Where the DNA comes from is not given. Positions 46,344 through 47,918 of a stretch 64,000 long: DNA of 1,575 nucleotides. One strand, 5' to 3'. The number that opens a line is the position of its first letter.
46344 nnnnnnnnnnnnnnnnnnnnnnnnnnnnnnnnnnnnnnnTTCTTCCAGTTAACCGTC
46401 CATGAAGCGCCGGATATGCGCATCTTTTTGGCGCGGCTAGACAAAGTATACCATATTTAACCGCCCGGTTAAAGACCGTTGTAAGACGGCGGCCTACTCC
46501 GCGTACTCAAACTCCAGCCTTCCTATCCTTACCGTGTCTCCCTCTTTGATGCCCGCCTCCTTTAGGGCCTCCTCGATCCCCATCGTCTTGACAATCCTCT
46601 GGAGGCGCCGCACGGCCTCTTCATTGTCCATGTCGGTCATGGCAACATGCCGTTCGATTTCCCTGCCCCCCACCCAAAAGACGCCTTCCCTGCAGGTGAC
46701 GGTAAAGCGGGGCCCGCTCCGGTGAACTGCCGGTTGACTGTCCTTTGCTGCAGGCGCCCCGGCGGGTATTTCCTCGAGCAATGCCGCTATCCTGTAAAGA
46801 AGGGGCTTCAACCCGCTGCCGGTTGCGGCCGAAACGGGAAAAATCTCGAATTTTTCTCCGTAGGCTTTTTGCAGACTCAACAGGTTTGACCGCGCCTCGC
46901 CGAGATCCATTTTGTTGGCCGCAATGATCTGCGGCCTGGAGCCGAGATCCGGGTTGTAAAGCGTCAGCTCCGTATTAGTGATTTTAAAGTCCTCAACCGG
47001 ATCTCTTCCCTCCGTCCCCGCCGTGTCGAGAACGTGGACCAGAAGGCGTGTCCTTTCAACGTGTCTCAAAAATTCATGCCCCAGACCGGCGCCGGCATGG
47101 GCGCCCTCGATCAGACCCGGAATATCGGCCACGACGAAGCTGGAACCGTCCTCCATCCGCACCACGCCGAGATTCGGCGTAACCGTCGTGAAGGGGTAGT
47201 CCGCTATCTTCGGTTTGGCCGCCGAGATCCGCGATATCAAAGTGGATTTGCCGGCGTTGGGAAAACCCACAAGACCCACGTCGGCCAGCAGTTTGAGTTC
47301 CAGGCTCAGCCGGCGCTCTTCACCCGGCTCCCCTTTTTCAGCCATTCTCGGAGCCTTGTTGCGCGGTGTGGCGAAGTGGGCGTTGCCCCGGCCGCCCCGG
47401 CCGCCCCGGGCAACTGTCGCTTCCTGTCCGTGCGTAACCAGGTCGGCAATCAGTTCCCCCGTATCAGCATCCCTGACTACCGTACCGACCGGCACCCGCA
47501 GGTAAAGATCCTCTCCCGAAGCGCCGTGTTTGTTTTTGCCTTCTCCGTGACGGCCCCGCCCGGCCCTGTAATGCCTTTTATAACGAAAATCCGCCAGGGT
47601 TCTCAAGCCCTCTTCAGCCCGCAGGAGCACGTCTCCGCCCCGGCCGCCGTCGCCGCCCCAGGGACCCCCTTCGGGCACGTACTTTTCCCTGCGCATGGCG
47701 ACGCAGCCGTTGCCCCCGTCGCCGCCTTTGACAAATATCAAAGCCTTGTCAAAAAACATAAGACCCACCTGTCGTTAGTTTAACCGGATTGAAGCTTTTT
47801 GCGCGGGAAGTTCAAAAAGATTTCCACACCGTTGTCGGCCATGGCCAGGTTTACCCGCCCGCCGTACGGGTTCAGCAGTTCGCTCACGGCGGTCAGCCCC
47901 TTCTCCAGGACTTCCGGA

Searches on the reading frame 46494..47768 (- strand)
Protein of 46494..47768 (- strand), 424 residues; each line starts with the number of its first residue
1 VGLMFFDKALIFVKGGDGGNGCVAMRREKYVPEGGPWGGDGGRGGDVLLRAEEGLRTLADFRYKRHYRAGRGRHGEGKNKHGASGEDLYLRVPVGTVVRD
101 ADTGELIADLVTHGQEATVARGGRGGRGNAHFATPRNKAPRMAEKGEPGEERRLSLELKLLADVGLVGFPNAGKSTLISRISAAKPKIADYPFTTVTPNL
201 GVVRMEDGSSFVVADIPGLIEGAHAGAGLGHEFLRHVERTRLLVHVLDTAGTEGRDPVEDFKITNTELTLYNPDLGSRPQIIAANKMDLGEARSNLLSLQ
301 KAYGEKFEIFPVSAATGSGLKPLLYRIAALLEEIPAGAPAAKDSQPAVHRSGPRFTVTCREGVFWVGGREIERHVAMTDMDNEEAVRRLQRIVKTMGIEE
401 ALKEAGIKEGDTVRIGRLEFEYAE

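Call 6: search_protein_families(library=pfam, proteins=[window:46494-47768:-])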
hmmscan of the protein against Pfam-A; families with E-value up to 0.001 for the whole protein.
window:46494-47768:- (424 aa): 5 families
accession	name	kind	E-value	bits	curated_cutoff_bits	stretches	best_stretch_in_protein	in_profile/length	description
PF01018.28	GTP1_OBG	-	2.1e-64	216.3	27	1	7-160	2-155/155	GTP1/OBG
PF09269.16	DUF1967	-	1.9e-26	92.3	27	1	355-422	1-70/70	Domain of unknown function (DUF1967)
PF01926.29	MMR_HSR1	-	1.5e-24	86.7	21.9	1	163-286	1-113/113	50S ribosome-binding GTPase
PF02421.24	FeoB_N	-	5.6e-10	39.4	27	1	164-323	3-152/156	Ferrous iron transport protein B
PF00025.27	Arf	-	0.0002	21.3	22.3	1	166-328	19-171/174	ADP-ribosylation factor family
